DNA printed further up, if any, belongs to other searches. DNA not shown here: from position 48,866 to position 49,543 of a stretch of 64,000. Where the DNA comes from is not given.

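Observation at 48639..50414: Translationally coupled operon of three paralogous 125-aa proteins with a C-H-x7-C-x-C-D-E tail and an embedded SAM-dependent methyltransferase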

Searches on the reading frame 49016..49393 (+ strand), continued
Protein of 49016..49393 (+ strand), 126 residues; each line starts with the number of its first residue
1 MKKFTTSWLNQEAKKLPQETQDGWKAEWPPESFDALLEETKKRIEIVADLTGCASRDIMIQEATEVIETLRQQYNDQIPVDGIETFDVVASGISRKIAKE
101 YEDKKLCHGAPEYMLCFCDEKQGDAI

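Call 67: fold_search(model_id=the predicted structure, library=pdb)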
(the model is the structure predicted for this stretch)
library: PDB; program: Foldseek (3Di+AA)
matches with E <= 10: 48; with E <= 0.001: 0
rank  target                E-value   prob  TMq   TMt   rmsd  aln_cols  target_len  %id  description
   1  5l7d_A                2.5e+00  0.07  0.24  0.07   9.5        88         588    9  Structure of human Smoothened in complex with cholesterol (released 2016-07-20)
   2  6rz8                  2.7e+00  0.08  0.26  0.12   8.5        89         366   15  Crystal structure of the human cysteinyl leukotriene receptor 2 in complex with ONO-2080365 (released 2019-12-11)
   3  9tmp_A                3.9e+00  0.03  0.20  0.24   9.9       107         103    9  Crystal Structure of Native Cytochrome b562 in complex with the synthetic anti-BRIL antibody BAG2. (released 2026-03-25)
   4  7zi0_A                4.5e+00  0.05  0.24  0.07   9.5        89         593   10  Structure of human Smoothened in complex with cholesterol and SAG (released 2022-06-15)
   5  6s7t_D                5.4e+00  0.05  0.28  0.33  12.0       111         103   14  Cryo-EM structure of human oligosaccharyltransferase complex OST-B (released 2019-12-18)
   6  9c57_D                5.4e+00  0.03  0.18  0.07  11.2        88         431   19  Reconstituted P400 Subcomplex of the human TIP60 complex (released 2024-08-21)
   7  8jxo_A                6.1e+00  0.13  0.35  0.18   4.6        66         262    6  Cryo-EM structure of BlCHR2 class one (released 2024-07-10)
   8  7c6a_A                6.1e+00  0.03  0.23  0.12   9.2       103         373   12  Crystal structure of AT2R-BRIL and SRP2070_Fab complex (released 2020-07-29)
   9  8rwc                  6.1e+00  0.03  0.23  0.11   9.4       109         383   14  Crystal structure of the adenosine A2A receptor in complex with the synthetic photoswitch 'StilSwitch2 (released 2025-01-08)
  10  5tud_D                6.5e+00  0.03  0.26  0.13   8.5       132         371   13  Structural Insights into the Extracellular Recognition of the Human Serotonin 2B Receptor by an Antibody (released 2017-07-26)
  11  6c1r_B                6.5e+00  0.03  0.22  0.11   7.2        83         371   12  Crystal structure of human C5a receptor in complex with an orthosteric antagonist PMX53 and an allosteric antagonist a (released 2018-05-30)
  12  6b1t_N                6.5e+00  0.01  0.19  0.11  12.6       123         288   13  Improved cryoEM structure of human adenovirus type 5 with atomic details of minor proteins VI and VII (released 2017-09-27)
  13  5yo5_G                6.9e+00  0.04  0.25  0.29   9.6        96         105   10  Crystal Structure of B562RIL with engineered disulfide bond A20C-Q25C (released 2018-03-14)
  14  1kbl                  6.9e+00  0.03  0.23  0.06   8.6        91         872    8  PYRUVATE PHOSPHATE DIKINASE (released 2002-01-30)
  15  6zdr                  6.9e+00  0.02  0.24  0.11  11.7       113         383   12  Crystal structure of stabilized A2A adenosine receptor A2AR-StaR2-bRIL in complex with Chromone 4d (released 2020-09-16)
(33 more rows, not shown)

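Call 68: fold_search(model_id=the predicted structure, library=viral)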
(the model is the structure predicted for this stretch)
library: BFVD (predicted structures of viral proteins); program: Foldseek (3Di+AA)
matches with E <= 10: 27; with E <= 0.001: 0
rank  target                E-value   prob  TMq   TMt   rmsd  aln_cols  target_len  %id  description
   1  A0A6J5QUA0            3.7e+00  0.13  0.40  0.45   5.3        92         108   11  Uncharacterized protein [uncultured Caudovirales phage]
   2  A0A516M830            4.2e+00  0.08  0.26  0.30   4.0        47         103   19  (no name in the UniProt tables at hand)
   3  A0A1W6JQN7            4.2e+00  0.04  0.21  0.28  11.9        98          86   13  (no name in the UniProt tables at hand)
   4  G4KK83                4.7e+00  0.06  0.34  0.12   7.1       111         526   12  (no name in the UniProt tables at hand)
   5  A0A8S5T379            5.0e+00  0.10  0.33  0.43   5.0        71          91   13  Uncharacterized protein [Myoviridae sp. ctqfO1]
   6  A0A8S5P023            5.0e+00  0.03  0.23  0.23  14.1       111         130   11  Uncharacterized protein [Siphoviridae sp. ct16C7]
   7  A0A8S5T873            5.7e+00  0.02  0.25  0.15  14.0       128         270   16  Uncharacterized protein [Podoviridae sp. ctU557]
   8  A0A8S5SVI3            5.7e+00  0.01  0.18  0.11  11.9       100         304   15  Uncharacterized protein [Siphoviridae sp. ctDOT22]
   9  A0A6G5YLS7            6.1e+00  0.06  0.31  0.18   4.9        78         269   15  (no name in the UniProt tables at hand)
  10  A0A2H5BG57            6.5e+00  0.01  0.20  0.18  17.6       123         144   13  (no name in the UniProt tables at hand)
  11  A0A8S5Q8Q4            6.5e+00  0.01  0.17  0.13  18.3        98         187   18  Uncharacterized protein [Podoviridae sp. ctUT63]
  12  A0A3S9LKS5            6.9e+00  0.06  0.29  0.31   5.6        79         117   14  Outer capsid protein VP5 (Fragment) [Orbivirus sp.]
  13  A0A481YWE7            6.9e+00  0.02  0.19  0.18  15.7        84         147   12  3 transmembrane helices protein [Marseillevirus LCMAC103]
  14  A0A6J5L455            7.3e+00  0.04  0.29  0.25  14.2        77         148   16  Uncharacterized protein [uncultured Caudovirales phage]
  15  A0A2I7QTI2            7.3e+00  0.04  0.29  0.35   6.1        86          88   10  (no name in the UniProt tables at hand)
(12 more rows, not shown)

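Call 69: list_cluster_members(proteins=[P0006, P0001, P0007, P0009])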
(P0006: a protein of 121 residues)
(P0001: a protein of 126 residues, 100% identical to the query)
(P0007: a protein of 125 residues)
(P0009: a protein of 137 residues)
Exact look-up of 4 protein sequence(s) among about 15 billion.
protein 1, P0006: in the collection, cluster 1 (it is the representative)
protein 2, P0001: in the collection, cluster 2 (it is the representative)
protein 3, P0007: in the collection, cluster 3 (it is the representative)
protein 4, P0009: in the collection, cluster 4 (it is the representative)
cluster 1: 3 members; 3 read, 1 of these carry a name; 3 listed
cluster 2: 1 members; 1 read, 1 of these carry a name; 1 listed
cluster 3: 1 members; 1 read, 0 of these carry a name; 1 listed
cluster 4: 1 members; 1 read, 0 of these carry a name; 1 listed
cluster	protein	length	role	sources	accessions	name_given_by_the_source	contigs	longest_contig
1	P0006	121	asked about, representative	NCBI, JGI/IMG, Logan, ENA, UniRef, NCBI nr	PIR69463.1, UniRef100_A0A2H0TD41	MAG: hypothetical protein COU47_02700 [Candidatus Niyogibacteria bacterium ... | Uncharacterized protein n=1 Tax=Candidatus Niyogibacteria bacterium ...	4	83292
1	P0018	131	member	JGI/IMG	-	-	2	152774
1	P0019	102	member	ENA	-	-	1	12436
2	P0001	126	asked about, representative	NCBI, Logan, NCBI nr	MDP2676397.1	MAG: hypothetical protein Q8O83_01805 [bacterium] | hypothetical protein [bacterium]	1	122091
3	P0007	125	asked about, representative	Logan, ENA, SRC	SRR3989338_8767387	-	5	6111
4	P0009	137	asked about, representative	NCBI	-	-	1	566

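Call 70: search_protein_families(library=phrogs, alignment_id=A4, max_evalue=0.1)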
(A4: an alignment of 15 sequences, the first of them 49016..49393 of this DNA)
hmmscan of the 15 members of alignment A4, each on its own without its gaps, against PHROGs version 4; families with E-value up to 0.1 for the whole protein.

A. member 1, window:49016-49393:+ (126 aa): 0 families

B. families by the number of members that match (of 15 scanned): 6 families
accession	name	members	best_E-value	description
phrog_34737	-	1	0.058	-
phrog_28349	-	1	0.07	-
phrog_11893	-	1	0.073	-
phrog_6517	-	1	0.086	-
phrog_29262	-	1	0.087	-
phrog_27476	-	1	0.097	-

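Call 71: search_protein_families(library=padloc, proteins=[window:49016-49393:+, P0011, P0007], max_evalue=0.1)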
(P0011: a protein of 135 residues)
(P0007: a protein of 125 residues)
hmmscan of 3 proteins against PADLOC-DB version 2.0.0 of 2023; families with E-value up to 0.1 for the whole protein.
window:49016-49393:+ (126 aa): 0 families

P0011 (135 aa): 0 families

P0007 (125 aa): 0 families

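Call 72: search_protein_families(library=pfam, alignment_id=A4, max_evalue=10)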
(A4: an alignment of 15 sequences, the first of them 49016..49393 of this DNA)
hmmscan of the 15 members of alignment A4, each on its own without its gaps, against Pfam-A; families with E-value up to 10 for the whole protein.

A. member 1, window:49016-49393:+ (126 aa): 1 family
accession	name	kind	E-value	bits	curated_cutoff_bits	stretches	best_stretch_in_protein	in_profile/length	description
PF04363.17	DUF496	-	0.0077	16.8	23.2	1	38-79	29-70/93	Protein of unknown function (DUF496)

B. families by the number of members that match (of 15 scanned): 12 families
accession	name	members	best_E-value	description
PF04363.17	DUF496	2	0.0077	Protein of unknown function (DUF496)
PF06485.17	Tab2-like_N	1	0.0014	RNA-binding protein Tab2/Atab2 N terminal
PF23802.1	DUF7178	1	0.0074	Family of unknown function (DUF7178)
PF05223.17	MecA_N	1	0.032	NTF2-like N-terminal transpeptidase domain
PF18575.6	HAMP_N3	1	0.048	HAMP N-terminal domain 3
PF23116.1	HHD_RTEL1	1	0.099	RTEL1, HHD domain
PF23771.1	DUF7168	1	0.12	Domain of unknown function (DUF7168)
PF08822.17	DUF1804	1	0.12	Protein of unknown function (DUF1804)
PF11074.14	DUF2779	1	0.13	Domain of unknown function(DUF2779)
PF11140.13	DUF2913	1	0.17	Protein of unknown function (DUF2913)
PF02636.23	Methyltransf_28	1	0.2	Putative S-adenosyl-L-methionine-dependent methyltransferase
PF02541.22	Ppx-GppA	1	0.22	Ppx/GppA phosphatase family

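Call 77: find_encoding_contigs(protein=P0016, flank=10000)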
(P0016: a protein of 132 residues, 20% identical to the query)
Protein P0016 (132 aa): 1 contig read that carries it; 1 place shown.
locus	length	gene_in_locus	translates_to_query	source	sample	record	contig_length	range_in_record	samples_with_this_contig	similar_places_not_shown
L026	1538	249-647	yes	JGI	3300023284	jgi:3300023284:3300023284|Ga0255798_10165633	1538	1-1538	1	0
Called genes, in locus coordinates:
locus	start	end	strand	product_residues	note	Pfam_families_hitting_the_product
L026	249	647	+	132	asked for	-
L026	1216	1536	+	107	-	?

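Call 78: find_encoding_contigs(protein=P0015, flank=10000)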
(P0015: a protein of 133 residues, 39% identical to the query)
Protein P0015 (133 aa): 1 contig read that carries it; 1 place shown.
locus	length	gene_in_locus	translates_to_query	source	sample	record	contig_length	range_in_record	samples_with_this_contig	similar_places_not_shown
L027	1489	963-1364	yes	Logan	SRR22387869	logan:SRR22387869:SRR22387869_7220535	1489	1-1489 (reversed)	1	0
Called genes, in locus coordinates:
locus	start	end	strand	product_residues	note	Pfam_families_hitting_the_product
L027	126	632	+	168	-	-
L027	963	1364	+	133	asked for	-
